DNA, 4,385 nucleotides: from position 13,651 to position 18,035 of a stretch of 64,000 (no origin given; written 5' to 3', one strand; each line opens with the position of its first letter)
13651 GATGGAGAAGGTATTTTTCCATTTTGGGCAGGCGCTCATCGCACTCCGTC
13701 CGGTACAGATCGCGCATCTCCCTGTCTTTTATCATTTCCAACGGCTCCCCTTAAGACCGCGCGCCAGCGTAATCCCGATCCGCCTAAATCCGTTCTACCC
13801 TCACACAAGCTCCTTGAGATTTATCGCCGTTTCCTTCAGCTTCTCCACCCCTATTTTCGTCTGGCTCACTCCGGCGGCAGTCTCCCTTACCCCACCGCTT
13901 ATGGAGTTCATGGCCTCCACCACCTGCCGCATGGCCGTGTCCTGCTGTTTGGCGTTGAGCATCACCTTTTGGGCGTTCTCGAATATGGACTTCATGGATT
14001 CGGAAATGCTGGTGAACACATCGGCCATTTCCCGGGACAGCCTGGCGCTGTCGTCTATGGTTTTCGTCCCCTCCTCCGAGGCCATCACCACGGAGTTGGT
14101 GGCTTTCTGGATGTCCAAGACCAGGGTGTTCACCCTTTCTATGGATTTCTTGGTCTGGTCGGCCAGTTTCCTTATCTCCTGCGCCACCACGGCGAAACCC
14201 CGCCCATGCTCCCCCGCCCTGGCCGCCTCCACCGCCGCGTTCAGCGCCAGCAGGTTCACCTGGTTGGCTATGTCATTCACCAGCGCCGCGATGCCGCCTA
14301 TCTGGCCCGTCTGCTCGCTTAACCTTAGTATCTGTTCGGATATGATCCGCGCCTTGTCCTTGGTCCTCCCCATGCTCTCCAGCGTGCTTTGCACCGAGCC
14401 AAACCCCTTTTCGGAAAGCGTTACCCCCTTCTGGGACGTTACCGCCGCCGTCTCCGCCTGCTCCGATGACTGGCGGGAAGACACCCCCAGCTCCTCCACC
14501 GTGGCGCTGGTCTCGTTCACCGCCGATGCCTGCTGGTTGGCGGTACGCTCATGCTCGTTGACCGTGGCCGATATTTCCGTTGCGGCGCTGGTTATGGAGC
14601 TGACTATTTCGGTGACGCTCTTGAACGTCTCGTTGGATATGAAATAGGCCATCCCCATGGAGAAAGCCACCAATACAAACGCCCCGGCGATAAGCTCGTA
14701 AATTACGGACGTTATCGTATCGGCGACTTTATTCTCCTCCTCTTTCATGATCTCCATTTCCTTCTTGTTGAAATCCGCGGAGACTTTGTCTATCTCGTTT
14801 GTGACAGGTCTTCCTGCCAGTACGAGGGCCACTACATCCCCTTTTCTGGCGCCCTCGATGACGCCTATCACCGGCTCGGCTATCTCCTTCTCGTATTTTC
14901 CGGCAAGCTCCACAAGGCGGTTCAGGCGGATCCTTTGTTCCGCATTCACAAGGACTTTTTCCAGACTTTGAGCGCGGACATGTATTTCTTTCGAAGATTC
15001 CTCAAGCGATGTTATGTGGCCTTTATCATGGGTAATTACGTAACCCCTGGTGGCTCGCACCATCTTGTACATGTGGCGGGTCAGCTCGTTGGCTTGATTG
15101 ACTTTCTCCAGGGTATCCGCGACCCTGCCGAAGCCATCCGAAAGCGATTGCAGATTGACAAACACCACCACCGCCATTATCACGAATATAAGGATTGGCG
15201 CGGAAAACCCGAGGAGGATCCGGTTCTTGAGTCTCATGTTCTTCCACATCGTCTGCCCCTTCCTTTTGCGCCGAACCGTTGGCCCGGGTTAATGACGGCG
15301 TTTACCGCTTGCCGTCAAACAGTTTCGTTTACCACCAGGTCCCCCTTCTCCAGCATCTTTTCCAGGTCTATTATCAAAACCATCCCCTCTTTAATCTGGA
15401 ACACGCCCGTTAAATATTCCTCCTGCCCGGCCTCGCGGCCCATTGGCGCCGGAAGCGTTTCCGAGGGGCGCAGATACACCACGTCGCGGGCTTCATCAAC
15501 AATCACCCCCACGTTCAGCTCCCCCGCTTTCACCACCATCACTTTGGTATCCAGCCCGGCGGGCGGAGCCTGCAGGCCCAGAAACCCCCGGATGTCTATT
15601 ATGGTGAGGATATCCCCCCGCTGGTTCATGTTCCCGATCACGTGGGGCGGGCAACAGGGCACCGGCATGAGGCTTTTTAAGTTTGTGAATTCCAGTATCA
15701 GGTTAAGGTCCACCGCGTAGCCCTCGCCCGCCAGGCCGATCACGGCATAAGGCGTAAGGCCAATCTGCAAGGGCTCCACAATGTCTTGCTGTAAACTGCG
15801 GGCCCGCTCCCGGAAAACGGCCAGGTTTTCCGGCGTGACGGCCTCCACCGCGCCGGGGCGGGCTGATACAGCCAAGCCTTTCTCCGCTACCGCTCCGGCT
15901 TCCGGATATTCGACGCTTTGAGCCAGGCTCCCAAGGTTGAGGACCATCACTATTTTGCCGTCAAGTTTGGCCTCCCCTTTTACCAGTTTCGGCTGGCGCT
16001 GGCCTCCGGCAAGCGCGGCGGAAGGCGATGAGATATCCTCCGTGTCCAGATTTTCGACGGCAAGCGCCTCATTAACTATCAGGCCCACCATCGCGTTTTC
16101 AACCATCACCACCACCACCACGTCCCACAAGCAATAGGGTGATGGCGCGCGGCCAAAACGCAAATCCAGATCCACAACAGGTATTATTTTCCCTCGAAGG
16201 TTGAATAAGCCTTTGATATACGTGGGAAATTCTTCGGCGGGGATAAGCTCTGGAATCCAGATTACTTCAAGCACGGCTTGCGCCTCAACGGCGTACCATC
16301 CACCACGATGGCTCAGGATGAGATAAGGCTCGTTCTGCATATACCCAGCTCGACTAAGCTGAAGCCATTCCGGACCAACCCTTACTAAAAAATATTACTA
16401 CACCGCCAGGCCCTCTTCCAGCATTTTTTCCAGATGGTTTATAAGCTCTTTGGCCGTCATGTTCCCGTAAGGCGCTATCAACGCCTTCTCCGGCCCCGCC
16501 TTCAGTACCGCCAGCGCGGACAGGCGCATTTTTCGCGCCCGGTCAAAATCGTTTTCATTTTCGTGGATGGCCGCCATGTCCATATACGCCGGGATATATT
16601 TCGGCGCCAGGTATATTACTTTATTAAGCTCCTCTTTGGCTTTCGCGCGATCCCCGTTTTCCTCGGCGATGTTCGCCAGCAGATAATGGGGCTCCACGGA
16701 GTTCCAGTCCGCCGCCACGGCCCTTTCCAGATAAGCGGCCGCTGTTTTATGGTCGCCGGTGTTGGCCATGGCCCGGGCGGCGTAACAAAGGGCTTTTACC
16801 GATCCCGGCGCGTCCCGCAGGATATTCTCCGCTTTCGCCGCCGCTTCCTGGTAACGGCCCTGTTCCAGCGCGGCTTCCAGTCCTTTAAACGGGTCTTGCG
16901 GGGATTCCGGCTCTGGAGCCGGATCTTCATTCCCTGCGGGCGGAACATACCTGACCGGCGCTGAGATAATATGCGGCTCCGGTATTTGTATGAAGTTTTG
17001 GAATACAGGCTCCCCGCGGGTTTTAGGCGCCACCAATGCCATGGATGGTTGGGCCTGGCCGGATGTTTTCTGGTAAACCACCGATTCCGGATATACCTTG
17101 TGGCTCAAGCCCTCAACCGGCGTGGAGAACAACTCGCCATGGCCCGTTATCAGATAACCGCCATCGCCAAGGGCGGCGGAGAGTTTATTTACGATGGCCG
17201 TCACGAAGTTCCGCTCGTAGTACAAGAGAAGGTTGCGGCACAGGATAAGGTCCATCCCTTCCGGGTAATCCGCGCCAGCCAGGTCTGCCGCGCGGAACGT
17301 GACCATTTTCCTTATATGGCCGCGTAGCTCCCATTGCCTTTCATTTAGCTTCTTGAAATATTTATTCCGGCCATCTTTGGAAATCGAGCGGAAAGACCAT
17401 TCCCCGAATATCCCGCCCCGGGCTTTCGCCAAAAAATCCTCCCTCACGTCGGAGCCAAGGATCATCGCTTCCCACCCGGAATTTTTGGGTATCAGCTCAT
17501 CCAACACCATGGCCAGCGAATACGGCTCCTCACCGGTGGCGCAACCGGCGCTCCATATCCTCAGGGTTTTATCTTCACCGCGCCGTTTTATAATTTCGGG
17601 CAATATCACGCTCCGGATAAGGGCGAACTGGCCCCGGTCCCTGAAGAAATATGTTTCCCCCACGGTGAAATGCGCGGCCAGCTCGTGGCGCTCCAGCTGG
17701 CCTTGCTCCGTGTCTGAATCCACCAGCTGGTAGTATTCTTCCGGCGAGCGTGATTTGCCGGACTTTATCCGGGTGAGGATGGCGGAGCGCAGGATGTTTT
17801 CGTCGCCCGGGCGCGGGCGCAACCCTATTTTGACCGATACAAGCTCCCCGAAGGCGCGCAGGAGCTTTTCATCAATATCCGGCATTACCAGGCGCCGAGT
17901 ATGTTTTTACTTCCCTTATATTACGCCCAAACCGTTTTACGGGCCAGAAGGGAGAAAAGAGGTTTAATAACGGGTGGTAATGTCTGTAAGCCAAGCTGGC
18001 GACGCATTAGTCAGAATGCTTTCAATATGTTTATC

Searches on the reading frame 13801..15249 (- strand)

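Call 6: search_protein_families(library=pfam, proteins=[window:13801-15249:-], max_evalue=0.01)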
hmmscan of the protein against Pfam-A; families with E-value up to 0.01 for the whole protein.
window:13801-15249:- (482 aa): 4 families
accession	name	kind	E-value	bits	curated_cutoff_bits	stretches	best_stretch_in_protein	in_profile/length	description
PF00015.26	MCPsignal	-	6.7e-33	114.4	34.6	1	304-451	22-169/172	Methyl-accepting chemotaxis protein (MCP) signalling domain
PF05227.19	CHASE3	-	1.1e-10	41.9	28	1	42-172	4-136/138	CHASE3 domain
PF06103.16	DUF948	-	1.5e-08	35.1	37.2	1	186-254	5-73/89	Bacterial protein of unknown function (DUF948)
PF12729.13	4HB_MCP_1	-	1e-05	25.6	27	1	4-124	1-126/181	Four helix bundle sensory module for signal transduction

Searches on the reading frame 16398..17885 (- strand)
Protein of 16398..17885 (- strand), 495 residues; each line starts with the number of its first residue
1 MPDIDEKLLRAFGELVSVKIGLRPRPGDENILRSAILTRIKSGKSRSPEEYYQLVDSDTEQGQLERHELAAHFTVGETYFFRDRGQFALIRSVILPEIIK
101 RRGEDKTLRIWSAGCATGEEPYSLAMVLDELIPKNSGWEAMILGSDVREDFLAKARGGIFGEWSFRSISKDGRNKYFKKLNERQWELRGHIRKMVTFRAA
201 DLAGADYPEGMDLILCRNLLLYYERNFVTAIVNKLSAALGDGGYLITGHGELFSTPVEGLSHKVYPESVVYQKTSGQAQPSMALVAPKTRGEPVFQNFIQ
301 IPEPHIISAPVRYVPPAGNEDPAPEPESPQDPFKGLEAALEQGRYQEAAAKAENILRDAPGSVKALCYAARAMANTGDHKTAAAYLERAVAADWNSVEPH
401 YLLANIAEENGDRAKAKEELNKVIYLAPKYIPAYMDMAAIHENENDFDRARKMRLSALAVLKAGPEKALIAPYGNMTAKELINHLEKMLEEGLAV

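Call 6: search_protein_families(library=pfam, proteins=[window:16398-17885:-], max_evalue=0.01)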
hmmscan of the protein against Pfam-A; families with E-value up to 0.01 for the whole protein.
window:16398-17885:- (495 aa): 15 families
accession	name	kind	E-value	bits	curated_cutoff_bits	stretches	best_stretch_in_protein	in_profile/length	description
PF01739.24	CheR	-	1.3e-46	158.9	27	1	77-254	2-180/195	CheR methyltransferase, SAM binding domain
PF14559.12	TPR_19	-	2.2e-12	47.6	25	2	339-406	1-68/68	Tetratricopeptide repeat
PF07719.23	TPR_2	-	5.6e-10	39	27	1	398-430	2-34/34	Tetratricopeptide repeat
PF13428.12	TPR_14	-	3.7e-08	33.7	23.5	1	369-405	7-43/44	Tetratricopeptide repeat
PF13431.12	TPR_17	-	6.1e-08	32.8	24.4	1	386-416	2-32/34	Tetratricopeptide repeat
PF13181.12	TPR_8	-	2e-07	31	25.7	1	399-430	3-34/34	Tetratricopeptide repeat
PF13432.12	TPR_16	-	7.1e-07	30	32.7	1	338-396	6-64/65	Tetratricopeptide repeat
PF25062.1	ARM_TT21_N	-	2.5e-05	24.5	40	1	342-449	113-220/222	Tetratricopeptide repeat protein 21 N-terminal ARM repeat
PF13174.12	TPR_6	-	8.7e-05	23.4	26.3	0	401-429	4-32/33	Tetratricopeptide repeat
PF12895.13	ANAPC3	-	0.00051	20.7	27.2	1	342-408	2-67/82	Anaphase-promoting complex, cyclosome, subunit 3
PF25060.1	ARM_TT21_2nd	-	0.00061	19.8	27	1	345-408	204-267/270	Tetratricopeptide repeat protein 21 second ARM domain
PF13371.12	TPR_9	-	0.00064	20.1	35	0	338-392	4-58/73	Tetratricopeptide repeat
PF16918.11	PknG_TPR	-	0.0016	17.7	27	1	338-438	137-236/340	Protein kinase G tetratricopeptide repeat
PF14863.12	Alkyl_sulf_dimr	-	0.003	18.4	26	1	351-418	58-124/139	Alkyl sulfatase dimerisation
PF12569.14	NatA_aux_su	-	0.0088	15.5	33.3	0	400-453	195-248/515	N-terminal acetyltransferase A, auxiliary subunit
